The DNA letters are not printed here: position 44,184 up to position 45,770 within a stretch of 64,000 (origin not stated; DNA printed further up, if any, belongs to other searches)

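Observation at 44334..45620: Antisense 428-aa coiled-coil protein with a Rossmann- or flavodoxin-like C-terminal domain, embedded in the rightward operon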

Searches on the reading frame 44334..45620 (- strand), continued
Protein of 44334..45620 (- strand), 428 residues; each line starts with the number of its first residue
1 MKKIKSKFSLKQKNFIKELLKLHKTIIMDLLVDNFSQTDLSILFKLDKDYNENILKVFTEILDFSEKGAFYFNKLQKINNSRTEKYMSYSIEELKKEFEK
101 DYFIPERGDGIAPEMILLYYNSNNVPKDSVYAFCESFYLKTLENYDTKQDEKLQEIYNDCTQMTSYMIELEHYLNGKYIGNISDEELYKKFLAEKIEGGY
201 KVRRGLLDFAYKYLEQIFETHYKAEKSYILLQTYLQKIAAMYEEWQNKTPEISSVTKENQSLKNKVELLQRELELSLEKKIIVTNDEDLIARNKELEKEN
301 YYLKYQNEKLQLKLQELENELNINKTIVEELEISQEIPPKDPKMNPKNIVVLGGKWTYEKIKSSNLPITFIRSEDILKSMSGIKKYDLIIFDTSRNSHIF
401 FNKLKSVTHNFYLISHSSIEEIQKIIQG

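Call 88: find_related_loci(query=P0013, collection=genome_contigs, flank=6000)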
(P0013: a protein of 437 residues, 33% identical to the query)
Query P0013 (437 aa) in genome_contigs; peptide patterns used: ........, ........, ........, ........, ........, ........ (x = any residue, [..] = any of these).
182 stretches matched a pattern; 3 encode a relative of the query (tblastn E <= 1e-3); 2 distinct loci.
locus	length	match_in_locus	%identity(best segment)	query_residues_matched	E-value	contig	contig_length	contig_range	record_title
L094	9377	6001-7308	81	1-436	0e+0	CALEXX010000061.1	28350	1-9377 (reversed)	MAG TPA_asm: uncultured Leptotrichia sp. isolate ERR589373_bin.22_CONCOCT_v1.1_MAG genome assembly, contig: ERZ772753.78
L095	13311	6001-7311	86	1-437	0e+0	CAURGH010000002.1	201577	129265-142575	MAG TPA_asm: uncultured Leptotrichia sp. isolate ERR9969080_bin.1_MetaWRAP_v1.3_MAG genome assembly, contig: ERZ21616123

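Call 89: search_protein_families(library=padloc, proteins=[L002:3838-8022:+, L002:8015-9886:+, L002:11375-11971:+, L021:182-1363:+, L021:1411-5562:+, L021:5555-6850:+, L021:8486-8995:+, L021:8992-9660:+, L021:12188-13369:+], max_evalue=0.001)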
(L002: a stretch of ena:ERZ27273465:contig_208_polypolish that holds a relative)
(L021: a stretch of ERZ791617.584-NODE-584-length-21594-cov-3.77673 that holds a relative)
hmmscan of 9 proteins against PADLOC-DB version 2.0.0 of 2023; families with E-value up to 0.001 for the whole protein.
L002:3838-8022:+ (1394 aa): 1 family
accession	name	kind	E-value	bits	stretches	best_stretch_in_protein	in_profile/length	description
PDLC04130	DdmD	-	3.2e-07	26.5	1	195-1291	39-1107/1190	-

L002:8015-9886:+ (623 aa): 0 families

L002:11375-11971:+ (198 aa): 1 family
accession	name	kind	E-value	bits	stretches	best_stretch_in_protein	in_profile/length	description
PDLC01247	DEDDh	-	5.1e-20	70.6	1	6-175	1-138/139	"CAS-I,CAS-II,CAS-III,CAS-IV,CAS-V,CAS-VI; associated"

L021:182-1363:+ (393 aa): 4 families
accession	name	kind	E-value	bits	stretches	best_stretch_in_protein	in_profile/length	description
PDLC00542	JetB2|JetB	-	4.6e-54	182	1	6-377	12-381/388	DUF2398 domain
PDLC00547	JetB2|JetB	-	1.4e-21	75.1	1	18-386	20-384/399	DUF2398 domain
PDLC00546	JetB2|JetB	-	6.5e-13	46.1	1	23-387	34-404/420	DUF2398 domain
PDLC00543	JetB2|JetB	-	1.4e-06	25.8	1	17-229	34-255/404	DUF2398 domain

L021:1411-5562:+ (1383 aa): 10 families
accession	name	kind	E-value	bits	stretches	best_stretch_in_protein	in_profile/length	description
PDLC00550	JetC2|JetC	-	8.3e-182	604.9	1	5-1378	2-1353/1355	DUF3584 domain; MukB-like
PDLC00551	JetC2|JetC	-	1.5e-175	584.3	1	4-1381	2-1361/1365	DUF3584 domain; MukB-like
PDLC00553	JetC2|JetC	-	4.6e-102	340.9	1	3-1379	10-1354/1361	DUF3584 domain; MukB-like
PDLC00552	JetC2|JetC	-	3.7e-95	317.8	1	6-1336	2-1311/1365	DUF3584 domain; MukB-like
PDLC00554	JetC2|JetC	-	1.1e-55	187.4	1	3-374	3-354/390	DUF3584 domain; MukB-like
PDLC00549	JetC2|JetC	-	6.8e-16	55.2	1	1235-1333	1251-1350/1404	DUF3584 domain; MukB-like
PDLC00519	JetC1|JetC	-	2.5e-11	40.6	2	10-506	4-451/1097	DUF3584 domain; MukB-like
PDLC00503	JetC1|JetC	-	1.3e-08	31.4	1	9-180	3-176/1146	DUF3584 domain; MukB-like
PDLC03859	LmuB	-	2.3e-06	25.1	1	7-57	2-50/611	-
PDLC04389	PDC-M07A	-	0.00039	17.6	0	9-48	5-43/443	-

L021:5555-6850:+ (431 aa): 8 families
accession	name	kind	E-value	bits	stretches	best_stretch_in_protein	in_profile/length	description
PDLC00556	JetD2|JetD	-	7.2e-107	356.1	1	2-429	2-426/430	DUF2220; DUF3322; DUF2399 domain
PDLC00557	JetD2|JetD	-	2.9e-37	127.1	1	14-429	13-419/423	DUF2220; DUF3322; DUF2399 domain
PDLC00555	JetD2|JetD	-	5.1e-24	82.9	2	309-427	344-461/472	DUF2220; DUF3322; DUF2399 domain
PDLC00533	JetD1|JetD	-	3.1e-12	44.2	1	129-419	120-405/409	DUF2220; DUF3322; DUF2399 domain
PDLC00524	JetD1|JetD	-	3.5e-08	30.9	1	113-420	94-386/387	DUF2220; DUF3322; DUF2399 domain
PDLC00530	JetD1|JetD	-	5.8e-05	20.5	1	279-356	239-309/391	DUF2220; DUF3322; DUF2399 domain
PDLC00594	JetD3|JetD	-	7.4e-05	20.3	1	283-361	186-265/345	DUF2239; DUF2220 domain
PDLC00521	JetD1|JetD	-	0.00018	18.8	1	271-356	236-323/395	DUF2220; DUF3322; DUF2399 domain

L021:8486-8995:+ (169 aa): 0 families

L021:8992-9660:+ (222 aa): 0 families

L021:12188-13369:+ (393 aa): 2 families
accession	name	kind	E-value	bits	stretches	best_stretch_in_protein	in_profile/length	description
PDLC04340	PDC-M03A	-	2e-06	25.5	1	197-317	53-168/280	-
PDLC04339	PDC-M03A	-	0.00044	17.7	1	267-319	127-177/293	-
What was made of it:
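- The gene lies directly after type II Wadjet (JetB2/C2/D2, E 5e-54 to 8e-182, call 89) in two diverged lineages.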

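Call 90: search_protein_families(library=pfam, proteins=[L002:3838-8022:+, L002:8015-9886:+, L021:182-1363:+, L021:1411-5562:+, L021:5555-6850:+, L021:8486-8995:+, L021:8992-9660:+, L021:10146-11366:+, L021:11453-12178:+, L017:8469-9989:-], max_evalue=0.001)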
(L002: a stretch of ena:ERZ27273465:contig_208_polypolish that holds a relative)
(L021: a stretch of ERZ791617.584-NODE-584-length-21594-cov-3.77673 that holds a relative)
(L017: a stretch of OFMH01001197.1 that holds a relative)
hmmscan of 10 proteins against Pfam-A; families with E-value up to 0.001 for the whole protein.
L002:3838-8022:+ (1394 aa): 0 families

L002:8015-9886:+ (623 aa): 0 families

L021:182-1363:+ (393 aa): 1 family
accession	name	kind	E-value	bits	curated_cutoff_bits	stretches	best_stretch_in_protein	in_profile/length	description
PF09661.15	DUF2398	-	2.6e-33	116.1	26.9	1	18-370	16-362/363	Protein of unknown function (DUF2398)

L021:1411-5562:+ (1383 aa): 4 families
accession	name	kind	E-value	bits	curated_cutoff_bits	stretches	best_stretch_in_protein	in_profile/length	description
PF13558.12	SbcC_Walker_B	-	2.1e-15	57.2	27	1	1239-1324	2-89/90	SbcC/RAD50-like, Walker B motif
PF13175.12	AAA_15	-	1.3e-05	25.5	32.1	1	10-409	3-287/374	AAA ATPase domain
PF13555.12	AAA_29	-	2.6e-05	24.3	27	1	11-58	2-50/61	P-loop containing region of AAA domain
PF02463.25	SMC_N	-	0.00026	20.9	40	1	10-65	2-58/220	RecF/RecN/SMC N terminal domain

L021:5555-6850:+ (431 aa): 4 families
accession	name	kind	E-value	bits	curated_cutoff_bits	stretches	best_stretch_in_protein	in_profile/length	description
PF11796.13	DUF3323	-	5.9e-25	88.8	26.6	1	36-249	2-208/209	Protein of unknown function N-terminus (DUF3323)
PF09664.16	DUF2399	-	2.1e-22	80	23.4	1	273-427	4-152/152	Protein of unknown function C-terminus (DUF2399)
PF09983.15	JetD_C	-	5.8e-08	32.7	22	1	280-407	33-158/179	Wadjet protein JetD, C-terminal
PF23947.1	DUF7281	-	1.2e-06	28.7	27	1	270-421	28-176/183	Domain of unknown function (DUF7281)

L021:8486-8995:+ (169 aa): 0 families

L021:8992-9660:+ (222 aa): 0 families

L021:10146-11366:+ (406 aa): 5 families
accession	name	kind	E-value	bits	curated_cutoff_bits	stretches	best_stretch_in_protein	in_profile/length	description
PF13614.12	AAA_31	-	9.8e-20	71.7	27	1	154-320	3-163/177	AAA domain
PF01656.29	CbiA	-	1.2e-12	48.3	25.4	1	156-365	2-112/125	CobQ/CobB/MinD/ParA nucleotide binding domain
PF02374.21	ArsA_ATPase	-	5.2e-11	42.8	24.3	1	161-286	9-135/305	Anion-transporting ATPase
PF10609.15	ParA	-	0.0002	21.3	27.1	1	154-199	5-50/246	NUBPL iron-transfer P-loop NTPase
PF00142.24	Fer4_NifH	-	0.00029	20.8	25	1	161-208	8-55/271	4Fe-4S iron sulfur cluster binding proteins, NifH/frxC family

L021:11453-12178:+ (241 aa): 0 families

L017:8469-9989:- (506 aa): 1 family
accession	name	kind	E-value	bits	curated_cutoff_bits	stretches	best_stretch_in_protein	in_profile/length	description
PF01385.25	OrfB_IS605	-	0.00087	19.9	30.5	1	238-364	9-116/120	Probable transposase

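Call 96: search_protein_families(library=phrogs, proteins=[L026:3322-4044:+, L026:4197-4955:+, L026:8904-9545:-, L026:12014-13243:+, L026:13261-14487:+, L018:5654-6454:+, L018:6475-6999:+, L018:8510-9073:+, L018:11359-13215:-, L018:13236-15371:-], max_evalue=0.0001)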
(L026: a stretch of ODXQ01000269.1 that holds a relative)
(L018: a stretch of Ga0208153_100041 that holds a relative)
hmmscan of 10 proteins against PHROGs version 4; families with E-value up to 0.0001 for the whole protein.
L026:3322-4044:+ (240 aa): 15 families
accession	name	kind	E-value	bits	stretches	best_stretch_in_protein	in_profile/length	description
phrog_63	-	transcription regulation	2.6e-50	173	1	2-238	122-365/431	anti-repressor Ant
phrog_130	-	transcription regulation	5.7e-26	92.6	1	102-235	276-414/480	anti-repressor Ant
phrog_10324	-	transcription regulation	1.3e-23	85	1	10-114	3-109/205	anti-repressor Ant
phrog_1726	-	transcription regulation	2.2e-17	64.8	1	9-154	12-180/264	anti-repressor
phrog_373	-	transcription regulation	1.4e-16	61.8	1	5-150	92-239/373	anti-repressor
phrog_8235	-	transcription regulation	1e-15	59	1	1-128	2-135/219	anti-repressor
phrog_518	-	transcription regulation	3.4e-11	44.2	1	7-79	18-86/268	Rha-like transcriptional regulator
phrog_9438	-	transcription regulation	6.9e-11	43.1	1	129-234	5-116/121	anti-repressor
phrog_2657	-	transcription regulation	1.3e-10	42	1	6-91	17-105/243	transcriptional regulator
phrog_4936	-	transcription regulation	2.5e-10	41.7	1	7-155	9-177/257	transcriptional regulator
phrog_995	-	transcription regulation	1.6e-08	35.4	1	4-77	112-181/307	transcriptional regulator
phrog_5689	-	unknown function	5e-08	34.3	1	162-229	13-79/91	-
phrog_18886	-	unknown function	1.7e-07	32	1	8-78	13-84/269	-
phrog_15709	-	unknown function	9.2e-07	29.5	1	1-45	1-40/59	-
phrog_821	-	transcription regulation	7e-05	23.5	1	3-79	154-226/324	transcriptional regulator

L026:4197-4955:+ (252 aa): 3 families
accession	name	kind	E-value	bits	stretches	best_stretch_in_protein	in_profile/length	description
phrog_398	-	unknown function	5.5e-49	167.8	1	8-225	13-219/225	-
phrog_17884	-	unknown function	1.5e-11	45.3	1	187-218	13-44/64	-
phrog_72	-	DNA, RNA and nucleotide metabolism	3.9e-05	24.8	1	36-116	42-142/161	NinB/ Orf homologous recombination mediator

L026:8904-9545:- (213 aa): 0 families

L026:12014-13243:+ (409 aa): 6 families
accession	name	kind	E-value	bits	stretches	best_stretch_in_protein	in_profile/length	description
phrog_2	-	head and packaging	1.2e-46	160.8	1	7-400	266-596/807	terminase large subunit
phrog_5653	-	head and packaging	1.7e-28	100.7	1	220-397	1-181/199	terminase large subunit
phrog_10250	-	head and packaging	2.8e-15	57.6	1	211-395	7-214/228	terminase large subunit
phrog_979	-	head and packaging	2.1e-07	31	1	8-163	155-312/642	terminase large subunit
phrog_29775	-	unknown function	1.2e-06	29.4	1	98-206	78-179/212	-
phrog_3717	-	head and packaging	7.1e-06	26.7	1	2-263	2-264/277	terminase large subunit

L026:13261-14487:+ (408 aa): 1 family
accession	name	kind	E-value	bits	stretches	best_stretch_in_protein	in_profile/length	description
phrog_35565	-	unknown function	8.1e-10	39.2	1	57-298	59-291/404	-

L018:5654-6454:+ (266 aa): 0 families

L018:6475-6999:+ (174 aa): 0 families

L018:8510-9073:+ (187 aa): 0 families

L018:11359-13215:- (618 aa): 1 family
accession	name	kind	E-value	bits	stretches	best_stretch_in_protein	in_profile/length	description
phrog_27720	-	unknown function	6.8e-11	42.4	1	49-198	114-258/573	-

L018:13236-15371:- (711 aa): 1 family
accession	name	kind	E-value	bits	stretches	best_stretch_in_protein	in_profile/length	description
phrog_2666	-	head and packaging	1.9e-05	24.5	0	515-599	421-502/555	terminase large subunit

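Call 99: search_protein_families(library=pfam, proteins=[L037:5829-6524:-, L037:8293-8850:+, L037:8878-9348:+, L037:9360-10313:+, L053:171-908:+, L053:2466-3179:+, L069:4813-6180:+, L069:7874-8503:+, L066:708-3542:+, L014:8009-9121:+], max_evalue=0.001)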
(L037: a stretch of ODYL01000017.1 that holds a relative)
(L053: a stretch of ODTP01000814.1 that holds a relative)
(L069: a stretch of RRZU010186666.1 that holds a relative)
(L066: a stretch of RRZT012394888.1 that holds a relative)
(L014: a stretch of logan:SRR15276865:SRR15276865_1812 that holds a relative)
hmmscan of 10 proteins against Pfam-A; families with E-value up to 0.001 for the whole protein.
L037:5829-6524:- (231 aa): 2 families
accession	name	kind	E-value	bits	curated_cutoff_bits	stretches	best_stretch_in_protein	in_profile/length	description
PF00072.30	Response_reg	-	4.8e-28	98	30.2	1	9-119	1-111/111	Response regulator receiver domain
PF00486.34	Trans_reg_C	-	4.1e-27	94.5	26.2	1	152-226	2-77/77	Transcriptional regulatory protein, C terminal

L037:8293-8850:+ (186 aa): 0 families

L037:8878-9348:+ (157 aa): 1 family
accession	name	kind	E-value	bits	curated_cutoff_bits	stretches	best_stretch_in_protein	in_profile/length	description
PF04463.17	2-thiour_desulf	-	8.3e-46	156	34.7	1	7-142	1-140/141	2-thiouracil desulfurase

L037:9360-10313:+ (318 aa): 0 families

L053:171-908:+ (246 aa): 2 families
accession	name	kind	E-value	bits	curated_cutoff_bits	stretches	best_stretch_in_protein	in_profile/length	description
PF07722.19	Peptidase_C26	-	2.9e-67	227.1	20.5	1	5-223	1-219/219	Peptidase C26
PF00117.34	GATase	-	5.3e-15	56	22.8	1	100-227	63-176/190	Glutamine amidotransferase class-I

L053:2466-3179:+ (238 aa): 0 families

L069:4813-6180:+ (456 aa): 0 families

L069:7874-8503:+ (210 aa): 0 families

L066:708-3542:+ (945 aa): 6 families
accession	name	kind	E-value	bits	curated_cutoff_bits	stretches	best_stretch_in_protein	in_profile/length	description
PF13604.12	AAA_30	-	3.9e-20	72.8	27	1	12-128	8-108/191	AAA domain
PF05970.20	PIF1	-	2.4e-18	67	25.9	1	3-212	2-198/223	PIF1-like helicase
PF13538.12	UvrD_C_2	-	1.1e-16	60.9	27.4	1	466-513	1-52/52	UvrD-like helicase C-terminal domain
PF13245.12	AAA_19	-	3.5e-15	56.8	25.1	1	22-169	11-132/134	AAA domain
PF13086.12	AAA_11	-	2.3e-05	24.7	27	0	145-169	229-253/257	AAA domain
PF01443.25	Viral_helicase1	-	0.00017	21.9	21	0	465-513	178-227/228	Viral superfamily 1 RNA helicase core domain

L014:8009-9121:+ (371 aa): 0 families

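Call 102: search_solved_structures(query=L002:3838-8019:+, max_evalue=0.01)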
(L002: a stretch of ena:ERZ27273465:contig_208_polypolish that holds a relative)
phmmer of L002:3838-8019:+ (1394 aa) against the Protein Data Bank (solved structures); distinct sequences matched with E-value up to 0.01: 5.
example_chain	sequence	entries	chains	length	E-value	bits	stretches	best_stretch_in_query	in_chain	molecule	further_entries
8u0u_A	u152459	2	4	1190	3.2e-14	54.9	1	196-1291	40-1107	Helicase/UvrB N-terminal domain-containing protein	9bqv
9khv_A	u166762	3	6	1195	3.2e-14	54.9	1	196-1291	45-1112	Helicase/UvrB N-terminal domain-containing protein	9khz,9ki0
8u0w_A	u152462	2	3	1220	3.3e-14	54.9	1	196-1291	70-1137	Helicase/UvrB N-terminal domain-containing protein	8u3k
9bf1_A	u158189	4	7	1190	3.5e-14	54.7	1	197-1291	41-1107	Helicase/UvrB N-terminal domain-containing protein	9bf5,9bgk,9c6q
9ezx_A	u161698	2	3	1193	3.6e-14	54.7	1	197-1291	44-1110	Helicase/UvrB N-terminal domain-containing protein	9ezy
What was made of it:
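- It also lies directly after a DdmD homologue (PADLOC E 3e-7, call 89; PDB 8u0u E 3e-14, call 102).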
